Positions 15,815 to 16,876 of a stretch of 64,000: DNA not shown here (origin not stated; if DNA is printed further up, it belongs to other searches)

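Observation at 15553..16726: Tandem-RHH DNA-binding protein translationally coupled to a half-FtsZ (tubulin-fold GTPase lacking the T7/C-terminal domain)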

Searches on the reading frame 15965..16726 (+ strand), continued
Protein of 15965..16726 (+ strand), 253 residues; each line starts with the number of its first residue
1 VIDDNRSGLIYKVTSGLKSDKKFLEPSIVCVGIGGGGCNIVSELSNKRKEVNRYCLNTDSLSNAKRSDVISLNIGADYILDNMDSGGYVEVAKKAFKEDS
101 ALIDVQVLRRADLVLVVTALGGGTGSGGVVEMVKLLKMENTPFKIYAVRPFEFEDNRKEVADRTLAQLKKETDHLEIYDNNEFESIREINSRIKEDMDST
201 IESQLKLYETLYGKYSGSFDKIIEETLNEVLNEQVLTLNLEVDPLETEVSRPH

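Call 67: search_protein_families(library=pfam, proteins=[L036:3738-3962:+, L033:4529-4891:+, L034:4557-4907:+, L035:4376-4771:+], max_evalue=1)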
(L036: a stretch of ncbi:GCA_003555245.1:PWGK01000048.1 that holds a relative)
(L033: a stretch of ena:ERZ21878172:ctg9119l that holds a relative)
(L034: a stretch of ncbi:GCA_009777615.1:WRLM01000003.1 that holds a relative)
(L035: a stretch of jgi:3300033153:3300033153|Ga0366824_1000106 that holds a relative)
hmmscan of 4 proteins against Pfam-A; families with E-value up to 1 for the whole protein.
L036:3738-3962:+ (74 aa): 0 families

L033:4529-4891:+ (120 aa): 2 families
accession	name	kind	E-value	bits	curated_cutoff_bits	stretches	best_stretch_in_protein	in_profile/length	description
PF17723.7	RHH_8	-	4.8e-06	27.1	25.4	1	5-79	3-77/119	Ribbon-Helix-Helix transcriptional regulator family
PF01402.27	RHH_1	-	0.011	16.1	20.5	1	31-45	24-38/39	Ribbon-helix-helix protein, copG family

L034:4557-4907:+ (116 aa): 2 families
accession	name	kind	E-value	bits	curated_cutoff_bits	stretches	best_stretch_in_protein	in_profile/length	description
PF19514.5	MobC_2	-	0.06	13.5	27.5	0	7-40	23-56/140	MobC-like protein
PF17723.7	RHH_8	-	0.12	12.9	25.4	0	8-45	6-43/119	Ribbon-Helix-Helix transcriptional regulator family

L035:4376-4771:+ (131 aa): 5 families
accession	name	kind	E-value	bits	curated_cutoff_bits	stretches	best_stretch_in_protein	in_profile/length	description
PF01402.27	RHH_1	-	3.1e-07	30.5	20.5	1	4-37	1-32/39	Ribbon-helix-helix protein, copG family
PF17723.7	RHH_8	-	6.3e-05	23.5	25.4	1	2-38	3-38/119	Ribbon-Helix-Helix transcriptional regulator family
PF23434.1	DUF7120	-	0.0061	16.9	27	1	56-97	4-45/70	Family of unknown function (DUF7120)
PF19891.5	DUF6364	-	0.099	13.6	27.3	0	1-24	1-24/70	Family of unknown function (DUF6364)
PF15919.11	HicB_lk_antitox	-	0.14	12.8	27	0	3-37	90-122/123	HicB_like antitoxin of bacterial toxin-antitoxin system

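Call 89: list_cluster_members(proteins=[P0001, P0121, P0002])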
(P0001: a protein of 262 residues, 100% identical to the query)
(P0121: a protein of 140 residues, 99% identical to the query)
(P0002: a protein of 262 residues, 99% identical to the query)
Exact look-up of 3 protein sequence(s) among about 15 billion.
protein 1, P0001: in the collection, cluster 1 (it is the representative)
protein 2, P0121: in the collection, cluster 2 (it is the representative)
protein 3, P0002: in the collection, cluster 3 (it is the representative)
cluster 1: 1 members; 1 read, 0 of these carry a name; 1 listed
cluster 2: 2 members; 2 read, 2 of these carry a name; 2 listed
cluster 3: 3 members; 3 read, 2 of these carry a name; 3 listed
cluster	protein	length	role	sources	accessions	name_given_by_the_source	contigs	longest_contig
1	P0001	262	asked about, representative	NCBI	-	-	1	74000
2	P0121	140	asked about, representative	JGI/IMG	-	Arc/MetJ-type ribon-helix-helix transcriptional regulator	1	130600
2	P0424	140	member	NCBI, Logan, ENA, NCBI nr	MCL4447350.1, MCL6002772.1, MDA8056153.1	MAG: hypothetical protein M0Z77_10990 [Thermoplasmatales archaeon] | hypothetical protein [Candidatus Thermoplasmatota archaeon]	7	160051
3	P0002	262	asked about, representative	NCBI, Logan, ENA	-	-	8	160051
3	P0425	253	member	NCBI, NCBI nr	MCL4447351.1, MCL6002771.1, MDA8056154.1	MAG: hypothetical protein M0Z77_10995 [Thermoplasmatales archaeon] | hypothetical protein [Candidatus Thermoplasmatota archaeon]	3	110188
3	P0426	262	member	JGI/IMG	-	cell division protein FtsZ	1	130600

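Call 90: find_encoding_contigs(protein=P0162, flank=3000, max_places=1)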
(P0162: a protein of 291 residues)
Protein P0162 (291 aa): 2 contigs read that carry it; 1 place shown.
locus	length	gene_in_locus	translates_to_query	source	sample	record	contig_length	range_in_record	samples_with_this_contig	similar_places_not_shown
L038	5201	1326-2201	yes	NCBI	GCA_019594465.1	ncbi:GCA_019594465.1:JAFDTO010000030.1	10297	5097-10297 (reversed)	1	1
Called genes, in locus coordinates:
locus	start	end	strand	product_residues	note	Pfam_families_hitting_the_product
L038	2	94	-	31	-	?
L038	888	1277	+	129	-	PF01402:RHH_1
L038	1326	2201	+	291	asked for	PF00091:Tubulin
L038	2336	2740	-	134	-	PF14489:QueF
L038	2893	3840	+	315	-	PF00696:AA_kinase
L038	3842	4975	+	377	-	PF00155:Aminotran_1_2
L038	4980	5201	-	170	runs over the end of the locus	PF01613:Flavin_Reduct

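Call 91: find_encoding_contigs(protein=P0158, flank=3000, max_places=1)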
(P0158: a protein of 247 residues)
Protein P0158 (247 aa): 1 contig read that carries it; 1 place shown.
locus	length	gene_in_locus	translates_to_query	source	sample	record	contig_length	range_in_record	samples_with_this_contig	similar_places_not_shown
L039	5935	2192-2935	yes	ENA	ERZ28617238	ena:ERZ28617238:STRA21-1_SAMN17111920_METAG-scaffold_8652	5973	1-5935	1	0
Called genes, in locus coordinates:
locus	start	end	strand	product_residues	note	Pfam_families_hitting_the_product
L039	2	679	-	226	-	?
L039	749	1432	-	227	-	-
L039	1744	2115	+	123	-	-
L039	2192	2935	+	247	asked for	PF00091:Tubulin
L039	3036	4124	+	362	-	PF01513:NAD_kinase, PF00781:DAGK_cat (weak), PF20143:NAD_kinase_C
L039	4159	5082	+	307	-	PF00291:PALP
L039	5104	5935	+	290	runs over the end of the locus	?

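Call 92: search_protein_families(library=ncbifam, proteins=[L038:888-1277:+, L039:1744-2115:+], max_evalue=1)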
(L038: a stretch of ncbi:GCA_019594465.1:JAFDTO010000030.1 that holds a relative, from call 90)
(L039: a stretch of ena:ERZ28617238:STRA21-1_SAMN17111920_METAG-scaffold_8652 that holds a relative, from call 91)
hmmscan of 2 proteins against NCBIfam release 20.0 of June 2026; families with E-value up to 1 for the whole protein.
L038:888-1277:+ (129 aa): 9 families
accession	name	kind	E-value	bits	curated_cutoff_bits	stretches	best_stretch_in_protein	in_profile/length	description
NF058555.1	TransRegCdrSHalo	equivalog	1.4e-07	31.4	100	2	4-49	3-48/61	transcriptional regulator CdrS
TIGR02793.1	nikR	equivalog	1.4e-06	28.6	175.45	2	4-37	2-35/129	nickel-responsive transcriptional regulator NikR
NF002815.0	PRK02967.1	equivalog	5.3e-06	26.5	83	1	4-46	3-45/139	nickel-responsive transcriptional regulator NikR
NF003381.0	PRK04460.1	equivalog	8.5e-06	25.9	105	2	57-109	9-61/139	nickel-responsive transcriptional regulator NikR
TIGR02606.1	antidote_CC2985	hypoth_equivalog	0.00019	21.4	46.2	1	57-100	4-45/70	type II toxin-antitoxin system ParD family antitoxin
NF046040.1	RelB_antitoxin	equivalog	0.00022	21.5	50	1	5-41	1-36/69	type II toxin-antitoxin system RelB family antitoxin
NF053762.1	aCcr1_fam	equivalog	0.00043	20.1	60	1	3-40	1-37/38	aCcr1 family cell cycle regulator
NF002169.0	PRK01002.1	subfamily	0.00077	19.4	111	1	4-45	6-47/141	nickel responsive regulator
NF001884.0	PRK00630.1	subfamily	0.012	15.7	119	0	6-38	14-46/148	nickel responsive regulator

L039:1744-2115:+ (123 aa): 6 families
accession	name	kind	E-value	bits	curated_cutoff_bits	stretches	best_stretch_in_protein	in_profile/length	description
NF058555.1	TransRegCdrSHalo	equivalog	0.00017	21.5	100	1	4-52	2-49/61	transcriptional regulator CdrS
NF002169.0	PRK01002.1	subfamily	0.00045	20.2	111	1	4-45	5-45/141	nickel responsive regulator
NF001884.0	PRK00630.1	subfamily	0.015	15.4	119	1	5-64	12-68/148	nickel responsive regulator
TIGR02606.1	antidote_CC2985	hypoth_equivalog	0.035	14.2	46.2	1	61-94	2-35/70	type II toxin-antitoxin system ParD family antitoxin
NF003381.0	PRK04460.1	equivalog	0.052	13.6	105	1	4-45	5-45/139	nickel-responsive transcriptional regulator NikR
NF002815.0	PRK02967.1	equivalog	0.062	13.3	83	1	4-52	2-49/139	nickel-responsive transcriptional regulator NikR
